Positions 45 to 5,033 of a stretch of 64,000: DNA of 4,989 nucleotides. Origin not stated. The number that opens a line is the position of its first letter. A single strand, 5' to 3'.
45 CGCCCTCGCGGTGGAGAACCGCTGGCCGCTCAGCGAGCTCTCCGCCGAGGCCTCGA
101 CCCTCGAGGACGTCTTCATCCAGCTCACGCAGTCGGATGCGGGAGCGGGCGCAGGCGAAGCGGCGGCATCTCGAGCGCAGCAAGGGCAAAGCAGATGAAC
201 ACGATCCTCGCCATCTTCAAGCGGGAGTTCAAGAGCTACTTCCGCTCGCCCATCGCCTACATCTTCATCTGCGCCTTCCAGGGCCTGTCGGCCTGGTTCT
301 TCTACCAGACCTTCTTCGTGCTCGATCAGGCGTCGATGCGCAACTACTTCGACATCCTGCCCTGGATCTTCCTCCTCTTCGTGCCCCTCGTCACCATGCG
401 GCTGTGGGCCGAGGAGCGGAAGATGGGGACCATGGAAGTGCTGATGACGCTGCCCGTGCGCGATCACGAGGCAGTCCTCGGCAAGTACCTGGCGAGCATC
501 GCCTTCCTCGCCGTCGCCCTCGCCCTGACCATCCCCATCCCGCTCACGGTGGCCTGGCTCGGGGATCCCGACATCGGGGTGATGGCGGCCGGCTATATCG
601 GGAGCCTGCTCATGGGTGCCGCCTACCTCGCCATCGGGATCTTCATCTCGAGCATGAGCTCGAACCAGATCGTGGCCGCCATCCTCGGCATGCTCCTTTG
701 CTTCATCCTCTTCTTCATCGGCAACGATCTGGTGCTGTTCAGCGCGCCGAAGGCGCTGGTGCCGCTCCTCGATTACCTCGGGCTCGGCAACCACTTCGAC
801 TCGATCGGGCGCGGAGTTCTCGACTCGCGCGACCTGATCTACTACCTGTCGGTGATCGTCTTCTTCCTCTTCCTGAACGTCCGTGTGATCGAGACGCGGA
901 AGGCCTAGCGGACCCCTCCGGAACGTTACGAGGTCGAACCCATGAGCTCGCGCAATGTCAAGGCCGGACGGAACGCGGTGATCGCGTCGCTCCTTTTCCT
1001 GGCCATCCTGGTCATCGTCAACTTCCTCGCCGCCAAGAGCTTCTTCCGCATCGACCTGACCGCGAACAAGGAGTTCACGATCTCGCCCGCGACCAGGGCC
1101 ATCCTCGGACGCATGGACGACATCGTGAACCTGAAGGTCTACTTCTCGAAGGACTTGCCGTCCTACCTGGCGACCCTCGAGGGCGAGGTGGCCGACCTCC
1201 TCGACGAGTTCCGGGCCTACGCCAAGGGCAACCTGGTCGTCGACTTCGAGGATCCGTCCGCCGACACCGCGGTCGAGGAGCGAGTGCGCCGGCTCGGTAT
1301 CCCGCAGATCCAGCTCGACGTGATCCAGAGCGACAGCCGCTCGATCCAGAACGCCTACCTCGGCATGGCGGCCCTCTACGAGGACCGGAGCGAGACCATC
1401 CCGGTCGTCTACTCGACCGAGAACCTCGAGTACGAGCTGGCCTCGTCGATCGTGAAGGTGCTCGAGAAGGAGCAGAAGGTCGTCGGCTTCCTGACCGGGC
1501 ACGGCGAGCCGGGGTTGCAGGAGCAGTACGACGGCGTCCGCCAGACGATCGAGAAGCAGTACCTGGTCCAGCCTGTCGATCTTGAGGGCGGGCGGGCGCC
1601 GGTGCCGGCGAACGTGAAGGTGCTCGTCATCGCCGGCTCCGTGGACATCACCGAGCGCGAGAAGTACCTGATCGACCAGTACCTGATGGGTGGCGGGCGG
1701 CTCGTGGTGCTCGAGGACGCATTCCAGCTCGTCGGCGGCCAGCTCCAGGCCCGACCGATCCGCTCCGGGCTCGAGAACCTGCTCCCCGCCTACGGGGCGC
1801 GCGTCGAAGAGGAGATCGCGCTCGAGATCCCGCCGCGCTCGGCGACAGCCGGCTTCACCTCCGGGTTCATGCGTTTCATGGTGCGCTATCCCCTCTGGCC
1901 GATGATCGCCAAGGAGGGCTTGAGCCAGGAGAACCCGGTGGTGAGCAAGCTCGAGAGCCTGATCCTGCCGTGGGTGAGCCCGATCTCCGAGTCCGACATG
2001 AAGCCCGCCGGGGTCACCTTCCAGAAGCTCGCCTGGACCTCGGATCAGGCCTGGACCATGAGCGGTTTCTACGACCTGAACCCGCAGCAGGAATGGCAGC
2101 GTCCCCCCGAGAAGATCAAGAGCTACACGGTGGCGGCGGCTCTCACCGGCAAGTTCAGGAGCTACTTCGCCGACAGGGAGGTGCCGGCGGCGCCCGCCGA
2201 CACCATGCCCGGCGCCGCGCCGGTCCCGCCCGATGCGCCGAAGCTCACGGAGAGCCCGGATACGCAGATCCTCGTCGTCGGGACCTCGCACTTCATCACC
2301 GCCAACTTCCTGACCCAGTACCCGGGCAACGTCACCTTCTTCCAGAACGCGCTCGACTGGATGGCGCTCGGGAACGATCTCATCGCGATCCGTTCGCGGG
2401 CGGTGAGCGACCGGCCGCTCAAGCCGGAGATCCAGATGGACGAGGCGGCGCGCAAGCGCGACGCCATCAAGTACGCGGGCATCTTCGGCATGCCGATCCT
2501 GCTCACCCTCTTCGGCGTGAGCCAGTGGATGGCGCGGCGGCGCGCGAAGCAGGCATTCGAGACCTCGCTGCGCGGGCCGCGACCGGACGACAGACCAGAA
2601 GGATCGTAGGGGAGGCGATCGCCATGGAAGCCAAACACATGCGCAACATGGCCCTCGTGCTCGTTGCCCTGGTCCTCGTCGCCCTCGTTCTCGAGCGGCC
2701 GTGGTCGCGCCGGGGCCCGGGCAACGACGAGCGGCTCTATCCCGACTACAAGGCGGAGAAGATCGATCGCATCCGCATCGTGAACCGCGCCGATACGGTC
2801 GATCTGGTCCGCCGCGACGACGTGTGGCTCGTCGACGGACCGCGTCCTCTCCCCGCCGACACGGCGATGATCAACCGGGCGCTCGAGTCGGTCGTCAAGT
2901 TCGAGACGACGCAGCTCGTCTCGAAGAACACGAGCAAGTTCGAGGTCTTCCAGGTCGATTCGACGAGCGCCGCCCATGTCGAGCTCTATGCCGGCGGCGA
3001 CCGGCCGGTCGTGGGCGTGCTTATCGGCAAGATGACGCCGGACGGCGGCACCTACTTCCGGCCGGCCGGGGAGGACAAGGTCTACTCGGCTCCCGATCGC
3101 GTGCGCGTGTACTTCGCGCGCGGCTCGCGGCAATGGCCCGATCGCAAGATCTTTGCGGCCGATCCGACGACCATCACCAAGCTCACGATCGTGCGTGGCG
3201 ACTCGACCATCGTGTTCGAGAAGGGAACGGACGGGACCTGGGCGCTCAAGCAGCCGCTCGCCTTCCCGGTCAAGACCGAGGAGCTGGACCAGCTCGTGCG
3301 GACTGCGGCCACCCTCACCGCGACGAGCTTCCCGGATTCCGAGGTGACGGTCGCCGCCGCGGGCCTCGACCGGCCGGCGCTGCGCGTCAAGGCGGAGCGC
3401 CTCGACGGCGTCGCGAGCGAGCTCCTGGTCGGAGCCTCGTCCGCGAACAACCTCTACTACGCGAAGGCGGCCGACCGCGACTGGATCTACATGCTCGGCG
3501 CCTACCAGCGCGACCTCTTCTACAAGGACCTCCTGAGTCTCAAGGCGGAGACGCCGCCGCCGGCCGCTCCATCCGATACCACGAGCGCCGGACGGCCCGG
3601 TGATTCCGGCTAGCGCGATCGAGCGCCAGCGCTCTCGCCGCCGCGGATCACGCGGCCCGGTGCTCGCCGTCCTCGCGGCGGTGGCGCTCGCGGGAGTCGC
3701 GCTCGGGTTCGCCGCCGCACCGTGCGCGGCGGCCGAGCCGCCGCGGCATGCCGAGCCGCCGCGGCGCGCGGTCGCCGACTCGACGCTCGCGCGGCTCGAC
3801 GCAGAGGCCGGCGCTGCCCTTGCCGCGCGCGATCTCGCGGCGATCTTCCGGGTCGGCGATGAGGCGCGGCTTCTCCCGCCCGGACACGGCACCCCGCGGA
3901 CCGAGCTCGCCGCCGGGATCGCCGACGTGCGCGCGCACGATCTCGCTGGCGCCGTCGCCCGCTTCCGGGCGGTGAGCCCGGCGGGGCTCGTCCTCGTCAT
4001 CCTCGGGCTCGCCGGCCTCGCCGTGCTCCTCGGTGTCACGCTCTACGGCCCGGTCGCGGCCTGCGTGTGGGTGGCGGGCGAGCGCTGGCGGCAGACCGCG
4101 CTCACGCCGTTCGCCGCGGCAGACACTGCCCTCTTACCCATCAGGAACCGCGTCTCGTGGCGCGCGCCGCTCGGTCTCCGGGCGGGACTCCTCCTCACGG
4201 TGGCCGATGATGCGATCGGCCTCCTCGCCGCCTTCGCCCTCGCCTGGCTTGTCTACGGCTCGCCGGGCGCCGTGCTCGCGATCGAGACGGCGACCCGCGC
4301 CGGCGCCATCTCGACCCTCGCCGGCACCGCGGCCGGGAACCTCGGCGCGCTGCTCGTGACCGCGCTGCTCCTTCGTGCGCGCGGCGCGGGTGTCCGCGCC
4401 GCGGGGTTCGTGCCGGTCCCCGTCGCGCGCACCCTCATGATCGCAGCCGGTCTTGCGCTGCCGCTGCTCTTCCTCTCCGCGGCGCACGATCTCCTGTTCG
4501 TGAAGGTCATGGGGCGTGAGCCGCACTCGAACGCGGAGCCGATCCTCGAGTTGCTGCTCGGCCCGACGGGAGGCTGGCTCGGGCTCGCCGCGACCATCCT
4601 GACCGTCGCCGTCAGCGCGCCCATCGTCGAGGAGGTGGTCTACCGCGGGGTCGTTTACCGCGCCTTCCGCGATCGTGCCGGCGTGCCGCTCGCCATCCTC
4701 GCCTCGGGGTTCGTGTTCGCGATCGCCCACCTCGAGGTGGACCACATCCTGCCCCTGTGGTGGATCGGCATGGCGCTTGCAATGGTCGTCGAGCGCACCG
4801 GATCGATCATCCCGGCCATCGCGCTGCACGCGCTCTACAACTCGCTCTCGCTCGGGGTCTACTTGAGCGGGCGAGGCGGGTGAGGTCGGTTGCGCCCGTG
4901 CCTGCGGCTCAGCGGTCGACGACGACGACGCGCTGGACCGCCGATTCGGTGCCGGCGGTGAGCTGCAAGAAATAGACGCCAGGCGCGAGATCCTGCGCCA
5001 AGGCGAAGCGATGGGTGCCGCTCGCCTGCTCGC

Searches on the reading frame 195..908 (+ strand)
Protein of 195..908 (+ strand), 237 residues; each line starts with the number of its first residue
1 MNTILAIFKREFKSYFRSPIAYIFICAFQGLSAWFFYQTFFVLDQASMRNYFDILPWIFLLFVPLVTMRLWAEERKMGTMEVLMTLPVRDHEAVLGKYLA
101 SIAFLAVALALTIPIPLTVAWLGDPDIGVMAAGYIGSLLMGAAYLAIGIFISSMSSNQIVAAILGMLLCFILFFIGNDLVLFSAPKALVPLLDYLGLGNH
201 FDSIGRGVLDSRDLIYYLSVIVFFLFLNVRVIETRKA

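Call 10: search_protein_families(library=pfam, proteins=[window:195-908:+], max_evalue=0.001)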
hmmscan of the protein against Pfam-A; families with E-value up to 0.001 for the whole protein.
window:195-908:+ (237 aa): 5 families
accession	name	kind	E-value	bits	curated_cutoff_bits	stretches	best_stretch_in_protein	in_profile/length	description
PF12679.13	ABC2_membrane_2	-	4.4e-12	46.3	27.2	1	5-183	1-205/283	ABC-2 family transporter protein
PF12698.13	ABC2_membrane_3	-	2e-09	37.5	31.6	1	51-188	164-299/347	ABC-2 family transporter protein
PF01061.29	ABC2_membrane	-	1.7e-07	31.4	26.9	1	4-176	3-177/211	ABC-2 type transporter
PF13346.12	ABC2_membrane_5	-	2.5e-07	30.9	25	1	35-199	22-167/205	ABC-2 family transporter protein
PF12730.13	ABC2_membrane_4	-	3.3e-06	27.7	27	1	10-170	4-177/179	ABC-2 family transporter protein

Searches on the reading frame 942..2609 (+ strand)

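Call 10: search_protein_families(library=pfam, proteins=[window:942-2609:+], max_evalue=0.001)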
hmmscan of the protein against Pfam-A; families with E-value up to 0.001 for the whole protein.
window:942-2609:+ (555 aa): 2 families
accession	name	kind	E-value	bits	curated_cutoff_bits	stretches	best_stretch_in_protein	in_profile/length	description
PF09822.16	ABC_transp_aux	-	8.3e-51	173.4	34.7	1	179-469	2-287/288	ABC-type uncharacterized transport system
PF23357.1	DUF7088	-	1.8e-23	83.2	27.8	1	42-143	2-103/105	Domain of unknown function (DUF7088)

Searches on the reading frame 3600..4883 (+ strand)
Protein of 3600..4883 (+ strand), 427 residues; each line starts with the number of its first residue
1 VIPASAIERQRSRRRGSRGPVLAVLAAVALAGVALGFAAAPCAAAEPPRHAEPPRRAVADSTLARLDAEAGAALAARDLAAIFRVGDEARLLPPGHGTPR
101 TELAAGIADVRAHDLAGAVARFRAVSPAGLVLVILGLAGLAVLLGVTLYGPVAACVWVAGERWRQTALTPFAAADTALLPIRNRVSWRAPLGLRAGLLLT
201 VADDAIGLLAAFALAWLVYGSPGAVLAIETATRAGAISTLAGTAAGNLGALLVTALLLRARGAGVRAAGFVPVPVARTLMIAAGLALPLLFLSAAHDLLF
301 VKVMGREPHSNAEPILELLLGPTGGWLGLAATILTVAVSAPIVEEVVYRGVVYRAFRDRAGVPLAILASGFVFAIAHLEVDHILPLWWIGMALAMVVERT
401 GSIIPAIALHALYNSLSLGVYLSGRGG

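Call 10: search_protein_families(library=pfam, proteins=[window:3600-4883:+], max_evalue=0.001)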
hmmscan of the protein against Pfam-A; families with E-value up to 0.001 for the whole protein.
window:3600-4883:+ (427 aa): 1 family
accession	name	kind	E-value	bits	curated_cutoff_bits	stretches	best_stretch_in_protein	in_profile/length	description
PF02517.21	Rce1-like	-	3.9e-20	72.4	22.4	1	329-415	4-92/93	Type II CAAX prenyl endopeptidase Rce1-like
